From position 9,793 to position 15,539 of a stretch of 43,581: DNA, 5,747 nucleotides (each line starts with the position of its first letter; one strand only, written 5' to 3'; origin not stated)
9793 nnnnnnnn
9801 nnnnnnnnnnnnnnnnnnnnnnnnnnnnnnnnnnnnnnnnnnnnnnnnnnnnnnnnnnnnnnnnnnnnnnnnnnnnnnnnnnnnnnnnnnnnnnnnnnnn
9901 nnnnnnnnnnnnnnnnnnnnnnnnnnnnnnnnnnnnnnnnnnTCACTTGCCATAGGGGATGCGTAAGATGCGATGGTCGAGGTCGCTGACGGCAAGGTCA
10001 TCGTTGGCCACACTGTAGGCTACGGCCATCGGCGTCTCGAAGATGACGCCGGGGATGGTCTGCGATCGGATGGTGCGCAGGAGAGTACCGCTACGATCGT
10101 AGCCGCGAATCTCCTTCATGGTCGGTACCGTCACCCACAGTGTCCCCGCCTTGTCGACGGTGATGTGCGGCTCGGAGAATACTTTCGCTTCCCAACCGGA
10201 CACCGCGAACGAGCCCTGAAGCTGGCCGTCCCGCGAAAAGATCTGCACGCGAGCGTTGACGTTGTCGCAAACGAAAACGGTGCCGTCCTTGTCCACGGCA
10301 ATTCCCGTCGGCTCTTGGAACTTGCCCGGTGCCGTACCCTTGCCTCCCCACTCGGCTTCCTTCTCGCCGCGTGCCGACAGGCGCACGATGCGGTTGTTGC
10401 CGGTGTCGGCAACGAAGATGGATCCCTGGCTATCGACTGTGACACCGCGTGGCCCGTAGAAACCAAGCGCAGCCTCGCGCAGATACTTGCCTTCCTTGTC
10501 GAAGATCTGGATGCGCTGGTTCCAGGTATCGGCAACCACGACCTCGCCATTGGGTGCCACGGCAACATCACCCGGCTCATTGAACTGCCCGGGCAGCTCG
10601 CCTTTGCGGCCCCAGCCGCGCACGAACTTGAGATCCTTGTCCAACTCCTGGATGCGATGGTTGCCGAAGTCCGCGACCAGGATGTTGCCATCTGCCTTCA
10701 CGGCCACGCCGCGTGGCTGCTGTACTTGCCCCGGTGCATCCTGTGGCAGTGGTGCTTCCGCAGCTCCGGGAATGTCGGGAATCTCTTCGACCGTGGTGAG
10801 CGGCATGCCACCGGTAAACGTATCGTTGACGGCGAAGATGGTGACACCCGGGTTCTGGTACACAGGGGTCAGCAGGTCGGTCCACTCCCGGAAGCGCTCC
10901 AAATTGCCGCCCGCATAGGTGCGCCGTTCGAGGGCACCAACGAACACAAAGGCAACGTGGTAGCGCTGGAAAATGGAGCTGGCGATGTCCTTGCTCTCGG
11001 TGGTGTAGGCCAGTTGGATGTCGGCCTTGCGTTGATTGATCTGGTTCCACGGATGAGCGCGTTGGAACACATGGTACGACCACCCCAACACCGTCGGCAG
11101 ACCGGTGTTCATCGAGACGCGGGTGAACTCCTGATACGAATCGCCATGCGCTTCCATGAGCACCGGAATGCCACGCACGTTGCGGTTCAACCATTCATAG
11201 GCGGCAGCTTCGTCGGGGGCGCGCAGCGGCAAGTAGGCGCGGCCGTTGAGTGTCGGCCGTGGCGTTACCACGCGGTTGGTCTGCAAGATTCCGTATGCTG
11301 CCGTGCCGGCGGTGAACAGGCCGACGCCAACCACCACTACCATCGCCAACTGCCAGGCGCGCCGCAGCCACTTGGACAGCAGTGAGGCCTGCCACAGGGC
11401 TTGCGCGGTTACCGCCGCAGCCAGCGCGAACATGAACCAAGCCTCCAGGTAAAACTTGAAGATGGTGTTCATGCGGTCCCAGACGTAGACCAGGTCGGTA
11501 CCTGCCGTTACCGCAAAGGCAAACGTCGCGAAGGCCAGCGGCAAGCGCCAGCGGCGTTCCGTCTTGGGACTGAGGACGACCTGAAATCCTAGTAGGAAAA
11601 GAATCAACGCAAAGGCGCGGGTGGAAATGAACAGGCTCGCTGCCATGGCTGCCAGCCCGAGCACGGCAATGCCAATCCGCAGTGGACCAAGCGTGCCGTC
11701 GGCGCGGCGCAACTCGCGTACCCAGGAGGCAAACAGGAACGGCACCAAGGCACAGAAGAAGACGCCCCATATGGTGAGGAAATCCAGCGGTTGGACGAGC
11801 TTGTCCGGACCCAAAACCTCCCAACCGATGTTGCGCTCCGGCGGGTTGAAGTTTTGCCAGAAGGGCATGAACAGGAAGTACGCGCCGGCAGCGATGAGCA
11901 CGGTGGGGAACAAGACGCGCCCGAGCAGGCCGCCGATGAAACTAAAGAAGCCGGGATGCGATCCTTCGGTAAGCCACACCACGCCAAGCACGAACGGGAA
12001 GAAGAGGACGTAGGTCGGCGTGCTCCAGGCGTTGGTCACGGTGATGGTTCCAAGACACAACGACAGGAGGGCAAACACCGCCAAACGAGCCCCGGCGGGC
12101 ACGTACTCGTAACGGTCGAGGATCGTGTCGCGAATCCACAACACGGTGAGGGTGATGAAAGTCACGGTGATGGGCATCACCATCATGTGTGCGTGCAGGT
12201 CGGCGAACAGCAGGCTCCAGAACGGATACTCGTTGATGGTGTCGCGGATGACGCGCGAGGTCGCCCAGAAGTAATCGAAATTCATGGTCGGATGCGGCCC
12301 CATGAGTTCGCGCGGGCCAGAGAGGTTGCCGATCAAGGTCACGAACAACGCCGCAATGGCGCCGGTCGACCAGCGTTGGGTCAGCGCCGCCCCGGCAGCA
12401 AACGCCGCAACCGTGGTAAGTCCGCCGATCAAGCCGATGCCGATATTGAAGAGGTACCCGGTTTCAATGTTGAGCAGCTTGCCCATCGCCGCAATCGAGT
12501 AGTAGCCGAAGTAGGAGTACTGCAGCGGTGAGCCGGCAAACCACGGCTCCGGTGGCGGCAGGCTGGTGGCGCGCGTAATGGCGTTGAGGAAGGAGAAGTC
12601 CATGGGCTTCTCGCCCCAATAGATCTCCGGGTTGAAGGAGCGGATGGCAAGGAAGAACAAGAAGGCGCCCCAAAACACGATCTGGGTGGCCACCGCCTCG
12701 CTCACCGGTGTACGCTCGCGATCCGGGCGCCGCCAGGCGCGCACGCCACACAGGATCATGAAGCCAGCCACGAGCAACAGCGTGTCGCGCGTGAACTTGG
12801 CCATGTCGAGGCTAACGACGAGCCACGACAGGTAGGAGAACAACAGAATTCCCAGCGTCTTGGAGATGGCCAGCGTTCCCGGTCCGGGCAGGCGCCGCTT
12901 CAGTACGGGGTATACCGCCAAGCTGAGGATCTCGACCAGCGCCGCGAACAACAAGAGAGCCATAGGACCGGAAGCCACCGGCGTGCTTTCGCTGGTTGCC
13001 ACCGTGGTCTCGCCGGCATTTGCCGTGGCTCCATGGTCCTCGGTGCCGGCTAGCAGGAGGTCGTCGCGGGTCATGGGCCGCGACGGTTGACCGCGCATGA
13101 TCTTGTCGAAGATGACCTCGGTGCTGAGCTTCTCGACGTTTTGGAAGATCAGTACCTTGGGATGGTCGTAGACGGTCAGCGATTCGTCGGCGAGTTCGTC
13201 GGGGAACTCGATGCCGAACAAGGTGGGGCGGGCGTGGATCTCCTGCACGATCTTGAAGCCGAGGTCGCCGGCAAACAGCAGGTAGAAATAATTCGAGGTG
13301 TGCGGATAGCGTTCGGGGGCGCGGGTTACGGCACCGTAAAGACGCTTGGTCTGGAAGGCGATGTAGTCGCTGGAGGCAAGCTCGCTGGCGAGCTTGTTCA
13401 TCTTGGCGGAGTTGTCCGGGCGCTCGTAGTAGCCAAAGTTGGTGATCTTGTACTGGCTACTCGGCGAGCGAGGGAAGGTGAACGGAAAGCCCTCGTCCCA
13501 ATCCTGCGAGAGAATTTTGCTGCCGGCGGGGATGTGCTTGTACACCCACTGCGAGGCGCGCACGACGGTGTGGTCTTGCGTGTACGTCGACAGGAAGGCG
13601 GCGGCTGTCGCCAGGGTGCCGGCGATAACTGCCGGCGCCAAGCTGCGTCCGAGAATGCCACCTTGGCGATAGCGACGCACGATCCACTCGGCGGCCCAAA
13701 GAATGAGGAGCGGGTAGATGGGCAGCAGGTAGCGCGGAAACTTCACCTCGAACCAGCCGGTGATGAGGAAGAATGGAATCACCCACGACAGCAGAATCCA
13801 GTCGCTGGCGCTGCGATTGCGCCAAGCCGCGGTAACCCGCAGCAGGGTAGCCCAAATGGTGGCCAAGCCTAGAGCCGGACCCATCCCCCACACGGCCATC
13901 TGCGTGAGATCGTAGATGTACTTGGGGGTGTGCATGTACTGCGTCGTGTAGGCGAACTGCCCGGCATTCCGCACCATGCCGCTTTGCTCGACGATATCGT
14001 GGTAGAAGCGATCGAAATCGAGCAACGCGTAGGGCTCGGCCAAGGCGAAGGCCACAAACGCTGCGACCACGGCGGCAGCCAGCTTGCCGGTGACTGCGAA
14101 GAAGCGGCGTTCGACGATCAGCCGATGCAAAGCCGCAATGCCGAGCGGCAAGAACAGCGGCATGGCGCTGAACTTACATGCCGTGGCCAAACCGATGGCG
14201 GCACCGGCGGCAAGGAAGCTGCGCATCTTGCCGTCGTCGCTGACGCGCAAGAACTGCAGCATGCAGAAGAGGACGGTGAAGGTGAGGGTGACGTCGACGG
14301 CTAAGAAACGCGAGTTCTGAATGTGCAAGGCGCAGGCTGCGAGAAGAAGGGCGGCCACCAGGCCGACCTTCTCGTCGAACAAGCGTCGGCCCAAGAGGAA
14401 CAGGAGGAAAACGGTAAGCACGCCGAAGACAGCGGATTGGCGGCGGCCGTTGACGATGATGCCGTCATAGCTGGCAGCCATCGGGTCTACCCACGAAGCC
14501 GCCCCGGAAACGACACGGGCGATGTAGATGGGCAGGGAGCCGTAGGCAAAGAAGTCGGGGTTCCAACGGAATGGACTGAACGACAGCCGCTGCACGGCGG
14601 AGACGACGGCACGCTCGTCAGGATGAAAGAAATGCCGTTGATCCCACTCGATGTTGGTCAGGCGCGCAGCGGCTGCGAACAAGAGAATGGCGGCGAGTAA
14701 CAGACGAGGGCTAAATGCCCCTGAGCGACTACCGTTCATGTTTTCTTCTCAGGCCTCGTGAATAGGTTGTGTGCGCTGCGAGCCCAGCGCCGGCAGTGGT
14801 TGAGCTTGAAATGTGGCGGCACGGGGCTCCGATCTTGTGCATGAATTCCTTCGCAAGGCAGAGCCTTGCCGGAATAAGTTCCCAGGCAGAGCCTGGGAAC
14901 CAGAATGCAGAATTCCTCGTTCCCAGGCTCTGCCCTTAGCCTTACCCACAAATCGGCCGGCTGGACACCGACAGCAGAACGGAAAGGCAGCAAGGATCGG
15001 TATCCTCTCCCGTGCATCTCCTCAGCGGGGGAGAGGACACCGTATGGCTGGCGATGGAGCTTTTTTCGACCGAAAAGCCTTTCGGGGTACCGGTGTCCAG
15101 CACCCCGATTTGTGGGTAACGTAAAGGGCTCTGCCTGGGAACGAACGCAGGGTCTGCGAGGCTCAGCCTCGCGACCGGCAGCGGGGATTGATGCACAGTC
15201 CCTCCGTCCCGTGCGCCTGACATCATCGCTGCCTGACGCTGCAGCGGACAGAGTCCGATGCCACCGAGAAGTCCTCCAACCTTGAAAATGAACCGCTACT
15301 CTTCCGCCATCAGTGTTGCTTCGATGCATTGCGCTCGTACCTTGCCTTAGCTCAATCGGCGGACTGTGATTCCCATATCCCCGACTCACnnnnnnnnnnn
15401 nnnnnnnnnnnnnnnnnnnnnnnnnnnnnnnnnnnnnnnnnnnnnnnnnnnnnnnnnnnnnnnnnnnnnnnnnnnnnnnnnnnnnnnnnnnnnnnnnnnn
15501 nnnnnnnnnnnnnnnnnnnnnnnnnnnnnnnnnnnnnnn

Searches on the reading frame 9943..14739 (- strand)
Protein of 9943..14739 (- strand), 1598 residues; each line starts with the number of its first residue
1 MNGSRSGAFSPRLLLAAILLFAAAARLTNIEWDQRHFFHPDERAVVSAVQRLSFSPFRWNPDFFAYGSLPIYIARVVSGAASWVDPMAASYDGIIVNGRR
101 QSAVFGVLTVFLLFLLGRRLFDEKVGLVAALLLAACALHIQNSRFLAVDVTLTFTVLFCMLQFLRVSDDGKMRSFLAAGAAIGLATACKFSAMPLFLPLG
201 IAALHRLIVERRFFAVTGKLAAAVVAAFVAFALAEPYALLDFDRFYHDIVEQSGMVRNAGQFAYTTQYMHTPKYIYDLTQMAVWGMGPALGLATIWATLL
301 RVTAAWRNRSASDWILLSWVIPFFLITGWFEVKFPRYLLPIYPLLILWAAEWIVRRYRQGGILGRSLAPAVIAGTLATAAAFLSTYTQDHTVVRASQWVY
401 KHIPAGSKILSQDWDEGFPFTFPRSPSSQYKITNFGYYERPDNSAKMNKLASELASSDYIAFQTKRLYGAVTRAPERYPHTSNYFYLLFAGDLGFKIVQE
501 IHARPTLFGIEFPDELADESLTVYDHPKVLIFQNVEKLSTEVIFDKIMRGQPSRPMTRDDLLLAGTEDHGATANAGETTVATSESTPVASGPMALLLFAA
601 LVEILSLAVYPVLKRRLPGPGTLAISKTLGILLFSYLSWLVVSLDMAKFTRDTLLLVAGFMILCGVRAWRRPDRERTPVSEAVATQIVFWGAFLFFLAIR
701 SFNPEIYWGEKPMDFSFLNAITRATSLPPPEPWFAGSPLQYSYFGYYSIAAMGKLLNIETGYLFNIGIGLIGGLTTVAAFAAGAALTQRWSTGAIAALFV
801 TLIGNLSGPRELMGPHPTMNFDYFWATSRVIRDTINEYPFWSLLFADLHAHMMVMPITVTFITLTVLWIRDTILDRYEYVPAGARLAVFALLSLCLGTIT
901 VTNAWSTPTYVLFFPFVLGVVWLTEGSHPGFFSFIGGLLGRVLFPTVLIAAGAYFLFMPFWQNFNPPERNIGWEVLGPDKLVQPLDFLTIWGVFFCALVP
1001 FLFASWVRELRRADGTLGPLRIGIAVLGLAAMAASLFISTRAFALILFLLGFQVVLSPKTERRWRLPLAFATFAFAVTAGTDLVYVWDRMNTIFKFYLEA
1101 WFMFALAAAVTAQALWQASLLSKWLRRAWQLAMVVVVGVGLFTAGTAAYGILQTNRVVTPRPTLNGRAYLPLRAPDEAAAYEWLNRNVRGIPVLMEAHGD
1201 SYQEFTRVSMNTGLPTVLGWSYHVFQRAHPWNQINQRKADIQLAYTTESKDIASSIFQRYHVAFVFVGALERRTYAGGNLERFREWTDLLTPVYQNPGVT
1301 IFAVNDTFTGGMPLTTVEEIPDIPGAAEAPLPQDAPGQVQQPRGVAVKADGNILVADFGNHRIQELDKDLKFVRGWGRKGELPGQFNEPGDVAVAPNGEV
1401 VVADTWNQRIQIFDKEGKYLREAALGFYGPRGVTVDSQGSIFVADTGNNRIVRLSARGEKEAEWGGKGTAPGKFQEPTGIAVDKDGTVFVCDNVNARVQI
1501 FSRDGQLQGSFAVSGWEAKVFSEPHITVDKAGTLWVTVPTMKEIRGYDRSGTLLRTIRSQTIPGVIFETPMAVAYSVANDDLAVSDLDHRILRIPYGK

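Call 5: search_protein_families(library=pfam, proteins=[window:9943-14739:-], max_evalue=0.01)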
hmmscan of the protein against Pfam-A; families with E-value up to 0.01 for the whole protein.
window:9943-14739:- (1598 aa): 10 families
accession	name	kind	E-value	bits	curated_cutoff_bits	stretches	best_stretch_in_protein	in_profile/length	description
PF10060.15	DUF2298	-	6.9e-87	292.8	27.8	1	633-1104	1-488/488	Uncharacterized membrane protein (DUF2298)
PF01436.27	NHL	-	6.6e-35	117.9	20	4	1386-1413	1-28/28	NHL repeat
PF13231.12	PMT_2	-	4e-16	60.1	26.1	1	102-231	28-154/160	Dolichyl-phosphate-mannose-protein mannosyltransferase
PF08450.18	SGL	-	8.3e-12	45.7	26.3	1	1387-1510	86-219/246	SMP-30/Gluconolactonase/LRE-like region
PF02366.24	PMT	-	2.1e-09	37.8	22.7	1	99-208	86-201/245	Dolichyl-phosphate-mannose-protein mannosyltransferase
PF25021.1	TEN_NHL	-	6e-09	35.8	27.1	0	1471-1497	138-164/357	Teneurin NHL domain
PF24684.1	Vgb_lyase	-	6.4e-07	28.9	50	1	1341-1544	56-246/290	Virginiamycin B lyase family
PF13449.12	Phytase-like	-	9e-06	26.2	27.6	0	1479-1513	72-106/284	Esterase-like activity of phytase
PF22701.2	Mala_s_1-like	-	9.1e-06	26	27.5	0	1340-1403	88-146/195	Mal s 1 allergenic protein-like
PF17170.10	DUF5128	-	0.0015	18.2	22.9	0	1349-1427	52-132/321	6-bladed beta-propeller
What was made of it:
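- On GT39 protein O-mannosyltransferase (for the neighbouring genes, as the finding calls them): PF02366 is hit only partially in gene 9943-14739, covering profile positions 86-201 of 245 (call 5).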

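Call 68: search_solved_structures(query=window:9943-14739:-, max_evalue=0.1)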
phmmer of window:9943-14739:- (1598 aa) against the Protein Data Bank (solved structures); distinct sequences matched with E-value up to 0.1: 58.
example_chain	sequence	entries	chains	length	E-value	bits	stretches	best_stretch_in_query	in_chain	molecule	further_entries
6d69_A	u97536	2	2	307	6.4e-49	169.3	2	1335-1501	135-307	NHL Repeat Region of D. melanogaster Thin | Thin, isoform D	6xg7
7qrx_A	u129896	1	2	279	4.6e-43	149.9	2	1335-1515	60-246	E3 ubiquitin-protein ligase TRIM71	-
9jur_A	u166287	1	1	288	4.7e-43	149.9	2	1335-1515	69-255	E3 ubiquitin-protein ligase TRIM71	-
7qrw_A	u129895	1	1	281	5.7e-43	149.6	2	1337-1506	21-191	Isoform 4 of Tripartite motif-containing protein 3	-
8j72_A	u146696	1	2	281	2.8e-42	147.3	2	1335-1515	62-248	E3 ubiquitin-protein ligase TRIM71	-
7b96_A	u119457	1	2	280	3.5e-42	147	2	1337-1505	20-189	Isoform 2 of Tripartite motif-containing protein 2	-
7qrv_A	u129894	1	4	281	3.5e-42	147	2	1337-1505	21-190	Tripartite motif-containing protein 2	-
3wwa_A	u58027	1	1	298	3.1e-41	143.8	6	1426-1499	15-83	Pizza7H protein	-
6fpt_A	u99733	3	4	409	5.9e-41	142.9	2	1335-1513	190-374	E3 ubiquitin-protein ligase TRIM71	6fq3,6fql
7b2r_A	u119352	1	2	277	5.6e-40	139.7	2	1339-1449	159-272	Tripartite motif-containing protein 2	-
6qsd_A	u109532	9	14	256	4.2e-37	130.1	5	1426-1500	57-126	Pizza6S | Pizza6-S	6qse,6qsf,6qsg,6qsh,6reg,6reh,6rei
7zqg_A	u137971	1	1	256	8.5e-37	129.1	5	1426-1499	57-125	Pizza6-KSH-TSH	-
7zq2_A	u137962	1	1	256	3.8e-36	127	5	1426-1500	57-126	Pizza6-RSH-TSH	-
6f0s_A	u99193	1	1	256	4.1e-36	126.9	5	1426-1502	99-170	Pizza6-SYW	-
3ww9_A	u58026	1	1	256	2e-35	124.6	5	1426-1499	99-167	pizza6 protein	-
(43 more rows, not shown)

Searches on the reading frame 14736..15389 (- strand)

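Call 5: search_protein_families(library=pfam, proteins=[window:14736-15389:-], max_evalue=0.01)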
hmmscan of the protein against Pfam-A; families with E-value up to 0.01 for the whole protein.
window:14736-15389:- (217 aa): 0 families

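Call 61: search_protein_families(library=pfam, proteins=[window:14736-15389:-], max_evalue=1)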
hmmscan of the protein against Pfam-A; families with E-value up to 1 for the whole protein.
window:14736-15389:- (217 aa): 1 family
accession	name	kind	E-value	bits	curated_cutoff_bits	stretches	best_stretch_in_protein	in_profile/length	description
PF22732.2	MSL3_chromo-like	-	0.19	12.2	28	1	31-49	42-59/78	MSL3 chromodomain-like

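Call 77: search_protein_families(library=padloc, proteins=[window:14736-15389:-], max_evalue=0.001)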
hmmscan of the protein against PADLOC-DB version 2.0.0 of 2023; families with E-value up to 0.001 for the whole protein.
window:14736-15389:- (217 aa): 0 families
